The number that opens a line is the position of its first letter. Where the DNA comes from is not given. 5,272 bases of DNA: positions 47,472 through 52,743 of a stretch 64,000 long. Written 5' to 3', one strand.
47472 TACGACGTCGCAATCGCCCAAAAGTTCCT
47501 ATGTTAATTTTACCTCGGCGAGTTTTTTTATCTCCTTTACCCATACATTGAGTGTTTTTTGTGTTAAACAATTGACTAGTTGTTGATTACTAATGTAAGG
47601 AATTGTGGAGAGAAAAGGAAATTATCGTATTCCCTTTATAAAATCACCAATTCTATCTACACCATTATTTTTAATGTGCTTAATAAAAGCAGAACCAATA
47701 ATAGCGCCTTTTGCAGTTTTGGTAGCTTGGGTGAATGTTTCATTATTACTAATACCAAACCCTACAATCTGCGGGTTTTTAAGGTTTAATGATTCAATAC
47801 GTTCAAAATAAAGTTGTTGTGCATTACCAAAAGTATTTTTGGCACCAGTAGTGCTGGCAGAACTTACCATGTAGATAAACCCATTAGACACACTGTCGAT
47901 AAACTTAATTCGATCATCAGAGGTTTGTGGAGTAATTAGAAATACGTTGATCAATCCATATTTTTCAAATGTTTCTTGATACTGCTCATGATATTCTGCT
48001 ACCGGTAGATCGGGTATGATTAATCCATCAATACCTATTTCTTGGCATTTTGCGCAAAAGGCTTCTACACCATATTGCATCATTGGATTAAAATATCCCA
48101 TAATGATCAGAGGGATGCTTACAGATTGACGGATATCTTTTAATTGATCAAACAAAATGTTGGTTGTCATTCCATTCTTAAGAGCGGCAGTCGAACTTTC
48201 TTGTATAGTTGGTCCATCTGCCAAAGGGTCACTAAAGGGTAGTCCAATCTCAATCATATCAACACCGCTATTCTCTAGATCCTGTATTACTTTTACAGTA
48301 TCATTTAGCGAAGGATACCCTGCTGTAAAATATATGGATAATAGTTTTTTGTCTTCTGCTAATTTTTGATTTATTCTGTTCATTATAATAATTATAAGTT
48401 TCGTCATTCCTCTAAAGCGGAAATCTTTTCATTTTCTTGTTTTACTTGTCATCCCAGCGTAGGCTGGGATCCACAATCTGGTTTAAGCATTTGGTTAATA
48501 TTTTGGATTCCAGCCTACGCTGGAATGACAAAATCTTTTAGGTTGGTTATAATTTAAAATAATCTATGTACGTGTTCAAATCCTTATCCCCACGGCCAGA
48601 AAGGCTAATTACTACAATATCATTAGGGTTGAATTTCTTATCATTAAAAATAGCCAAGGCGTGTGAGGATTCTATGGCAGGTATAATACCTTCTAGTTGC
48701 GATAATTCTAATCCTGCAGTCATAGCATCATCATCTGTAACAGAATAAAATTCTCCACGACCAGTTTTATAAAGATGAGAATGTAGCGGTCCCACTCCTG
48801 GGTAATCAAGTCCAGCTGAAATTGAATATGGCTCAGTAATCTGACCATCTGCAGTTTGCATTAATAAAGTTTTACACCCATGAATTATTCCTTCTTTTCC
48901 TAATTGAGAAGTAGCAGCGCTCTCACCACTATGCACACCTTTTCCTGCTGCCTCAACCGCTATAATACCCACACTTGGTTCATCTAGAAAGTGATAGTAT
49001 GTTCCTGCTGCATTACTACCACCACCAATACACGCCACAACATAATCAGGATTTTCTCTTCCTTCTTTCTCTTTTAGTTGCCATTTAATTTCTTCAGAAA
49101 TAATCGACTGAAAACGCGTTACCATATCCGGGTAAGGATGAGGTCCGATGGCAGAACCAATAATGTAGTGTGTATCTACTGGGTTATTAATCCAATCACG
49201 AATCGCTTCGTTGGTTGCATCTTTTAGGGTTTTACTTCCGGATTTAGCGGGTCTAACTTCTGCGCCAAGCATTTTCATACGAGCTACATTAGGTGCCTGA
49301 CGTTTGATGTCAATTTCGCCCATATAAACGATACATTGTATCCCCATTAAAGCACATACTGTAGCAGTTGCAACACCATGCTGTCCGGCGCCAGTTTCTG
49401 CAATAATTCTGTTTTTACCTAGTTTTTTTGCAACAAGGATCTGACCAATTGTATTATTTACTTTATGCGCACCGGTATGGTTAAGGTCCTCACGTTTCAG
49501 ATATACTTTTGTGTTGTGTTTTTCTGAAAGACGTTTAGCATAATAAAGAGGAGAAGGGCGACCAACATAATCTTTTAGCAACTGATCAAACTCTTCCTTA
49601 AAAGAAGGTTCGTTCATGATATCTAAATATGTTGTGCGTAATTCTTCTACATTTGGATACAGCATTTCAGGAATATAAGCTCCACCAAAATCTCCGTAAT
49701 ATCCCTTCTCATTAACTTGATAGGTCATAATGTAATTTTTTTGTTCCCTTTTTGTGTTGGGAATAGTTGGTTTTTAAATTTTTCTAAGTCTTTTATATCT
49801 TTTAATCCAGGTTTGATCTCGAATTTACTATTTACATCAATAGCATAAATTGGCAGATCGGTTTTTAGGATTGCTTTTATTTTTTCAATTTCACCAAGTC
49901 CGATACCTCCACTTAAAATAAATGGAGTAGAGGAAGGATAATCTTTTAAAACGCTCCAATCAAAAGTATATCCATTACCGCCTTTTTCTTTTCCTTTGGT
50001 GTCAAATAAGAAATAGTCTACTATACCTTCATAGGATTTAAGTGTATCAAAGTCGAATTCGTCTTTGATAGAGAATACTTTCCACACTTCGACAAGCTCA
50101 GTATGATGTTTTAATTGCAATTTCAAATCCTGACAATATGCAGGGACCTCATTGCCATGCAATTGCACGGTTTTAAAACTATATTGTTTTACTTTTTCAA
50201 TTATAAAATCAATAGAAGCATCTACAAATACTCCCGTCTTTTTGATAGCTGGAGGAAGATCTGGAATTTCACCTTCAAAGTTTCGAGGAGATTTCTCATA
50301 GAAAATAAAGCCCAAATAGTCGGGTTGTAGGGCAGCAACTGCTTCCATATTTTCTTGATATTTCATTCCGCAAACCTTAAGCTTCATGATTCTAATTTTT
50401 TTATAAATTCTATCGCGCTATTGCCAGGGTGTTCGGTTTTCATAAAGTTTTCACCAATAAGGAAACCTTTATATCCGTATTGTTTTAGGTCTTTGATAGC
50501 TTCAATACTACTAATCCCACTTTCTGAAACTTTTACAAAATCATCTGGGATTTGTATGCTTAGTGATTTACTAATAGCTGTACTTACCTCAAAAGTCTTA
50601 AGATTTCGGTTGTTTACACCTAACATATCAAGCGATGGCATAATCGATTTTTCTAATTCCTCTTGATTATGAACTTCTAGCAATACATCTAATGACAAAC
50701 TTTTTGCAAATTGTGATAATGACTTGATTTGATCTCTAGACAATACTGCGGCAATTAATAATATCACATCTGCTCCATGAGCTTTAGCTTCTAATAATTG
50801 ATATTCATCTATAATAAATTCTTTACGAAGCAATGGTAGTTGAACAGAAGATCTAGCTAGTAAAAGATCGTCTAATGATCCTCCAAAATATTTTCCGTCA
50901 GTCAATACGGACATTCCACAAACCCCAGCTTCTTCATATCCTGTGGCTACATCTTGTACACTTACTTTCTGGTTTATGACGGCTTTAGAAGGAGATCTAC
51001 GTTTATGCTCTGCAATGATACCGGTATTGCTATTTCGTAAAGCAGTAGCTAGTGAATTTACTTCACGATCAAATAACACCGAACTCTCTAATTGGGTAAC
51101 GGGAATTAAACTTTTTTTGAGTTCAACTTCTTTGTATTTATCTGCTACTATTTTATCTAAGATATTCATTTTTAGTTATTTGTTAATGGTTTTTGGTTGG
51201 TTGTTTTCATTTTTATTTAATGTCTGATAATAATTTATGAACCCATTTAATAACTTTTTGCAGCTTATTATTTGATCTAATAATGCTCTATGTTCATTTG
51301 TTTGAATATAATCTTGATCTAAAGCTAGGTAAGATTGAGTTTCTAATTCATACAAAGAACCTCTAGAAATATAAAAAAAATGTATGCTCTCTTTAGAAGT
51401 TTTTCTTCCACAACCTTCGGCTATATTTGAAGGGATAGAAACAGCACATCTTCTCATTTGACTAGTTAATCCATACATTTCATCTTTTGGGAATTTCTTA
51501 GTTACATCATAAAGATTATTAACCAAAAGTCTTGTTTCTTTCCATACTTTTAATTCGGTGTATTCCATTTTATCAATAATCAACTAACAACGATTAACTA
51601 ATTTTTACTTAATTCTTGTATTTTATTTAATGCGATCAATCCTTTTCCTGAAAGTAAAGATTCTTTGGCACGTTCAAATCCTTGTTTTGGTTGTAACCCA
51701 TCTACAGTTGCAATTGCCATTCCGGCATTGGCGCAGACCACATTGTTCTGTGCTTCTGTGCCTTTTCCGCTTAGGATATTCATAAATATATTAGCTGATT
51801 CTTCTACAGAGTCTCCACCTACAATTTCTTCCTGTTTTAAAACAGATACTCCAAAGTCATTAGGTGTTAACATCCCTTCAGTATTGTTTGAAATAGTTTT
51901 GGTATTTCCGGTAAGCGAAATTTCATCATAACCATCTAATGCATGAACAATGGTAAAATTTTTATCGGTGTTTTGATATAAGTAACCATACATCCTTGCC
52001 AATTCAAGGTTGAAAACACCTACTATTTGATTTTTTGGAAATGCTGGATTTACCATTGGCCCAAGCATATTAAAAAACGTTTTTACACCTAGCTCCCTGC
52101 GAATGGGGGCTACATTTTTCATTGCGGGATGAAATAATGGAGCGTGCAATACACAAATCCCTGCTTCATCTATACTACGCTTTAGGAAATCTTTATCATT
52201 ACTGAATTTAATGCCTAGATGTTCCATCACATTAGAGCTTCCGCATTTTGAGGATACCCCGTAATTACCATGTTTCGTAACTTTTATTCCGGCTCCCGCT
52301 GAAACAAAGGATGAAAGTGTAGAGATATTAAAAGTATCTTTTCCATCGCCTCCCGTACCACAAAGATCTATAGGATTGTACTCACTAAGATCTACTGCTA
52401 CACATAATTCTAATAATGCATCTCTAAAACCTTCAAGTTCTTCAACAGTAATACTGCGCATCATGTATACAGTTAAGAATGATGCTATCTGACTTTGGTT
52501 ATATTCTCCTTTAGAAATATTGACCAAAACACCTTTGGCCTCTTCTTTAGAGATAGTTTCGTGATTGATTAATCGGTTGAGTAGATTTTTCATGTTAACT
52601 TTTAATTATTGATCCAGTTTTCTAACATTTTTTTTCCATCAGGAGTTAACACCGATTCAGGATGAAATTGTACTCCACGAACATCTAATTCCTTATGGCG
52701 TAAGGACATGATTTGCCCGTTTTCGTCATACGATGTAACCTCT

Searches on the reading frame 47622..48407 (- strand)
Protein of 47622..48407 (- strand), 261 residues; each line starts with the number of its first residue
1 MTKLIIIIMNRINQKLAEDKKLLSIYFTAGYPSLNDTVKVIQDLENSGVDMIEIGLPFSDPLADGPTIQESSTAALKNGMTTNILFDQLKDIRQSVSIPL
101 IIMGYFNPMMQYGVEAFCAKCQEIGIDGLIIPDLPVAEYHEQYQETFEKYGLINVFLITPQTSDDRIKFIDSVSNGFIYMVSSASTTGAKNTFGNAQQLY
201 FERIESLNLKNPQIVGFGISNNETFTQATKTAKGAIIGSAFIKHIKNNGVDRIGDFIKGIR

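Call 46: search_protein_families(library=pfam, proteins=[window:47622-48407:-], max_evalue=0.0001)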
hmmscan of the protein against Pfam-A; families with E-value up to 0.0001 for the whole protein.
window:47622-48407:- (261 aa): 1 family
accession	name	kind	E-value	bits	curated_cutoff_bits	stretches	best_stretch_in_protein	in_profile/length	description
PF00290.26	Trp_syntA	-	1.7e-77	260.3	27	1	15-248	4-236/259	Tryptophan synthase alpha chain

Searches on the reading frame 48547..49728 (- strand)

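Call 46: search_protein_families(library=pfam, proteins=[window:48547-49728:-], max_evalue=0.0001)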
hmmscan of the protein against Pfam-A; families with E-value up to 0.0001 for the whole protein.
window:48547-49728:- (393 aa): 1 family
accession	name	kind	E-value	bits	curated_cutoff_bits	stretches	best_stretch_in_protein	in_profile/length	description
PF00291.31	PALP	-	2.6e-48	165.3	35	1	56-378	5-295/295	Pyridoxal-phosphate dependent enzyme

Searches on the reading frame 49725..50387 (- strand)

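Call 46: search_protein_families(library=pfam, proteins=[window:49725-50387:-], max_evalue=0.0001)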
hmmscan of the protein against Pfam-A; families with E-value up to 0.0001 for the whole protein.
window:49725-50387:- (220 aa): 1 family
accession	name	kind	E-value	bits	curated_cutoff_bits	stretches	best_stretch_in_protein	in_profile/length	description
PF00697.28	PRAI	-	5.9e-31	108.1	22.7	1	4-205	2-191/193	N-(5'phosphoribosyl)anthranilate (PRA) isomerase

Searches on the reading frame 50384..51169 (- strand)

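Call 46: search_protein_families(library=pfam, proteins=[window:50384-51169:-], max_evalue=0.0001)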
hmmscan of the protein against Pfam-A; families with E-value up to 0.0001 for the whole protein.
window:50384-51169:- (261 aa): 1 family
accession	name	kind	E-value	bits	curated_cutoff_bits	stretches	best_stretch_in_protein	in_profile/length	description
PF00218.27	IGPS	-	2.5e-75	253.4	27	1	4-249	1-248/254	Indole-3-glycerol phosphate synthase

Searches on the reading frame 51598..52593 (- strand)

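Call 46: search_protein_families(library=pfam, proteins=[window:51598-52593:-], max_evalue=0.0001)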
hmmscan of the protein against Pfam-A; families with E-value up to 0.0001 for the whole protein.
window:51598-52593:- (331 aa): 2 families
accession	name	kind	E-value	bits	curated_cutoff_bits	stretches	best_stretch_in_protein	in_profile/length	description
PF00591.27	Glycos_transf_3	-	1.8e-68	231.4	27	1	73-317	3-251/253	Glycosyl transferase family, a/b domain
PF02885.22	Glycos_trans_3N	-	4.4e-17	62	26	1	2-63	1-62/63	Glycosyl transferase family, helical bundle domain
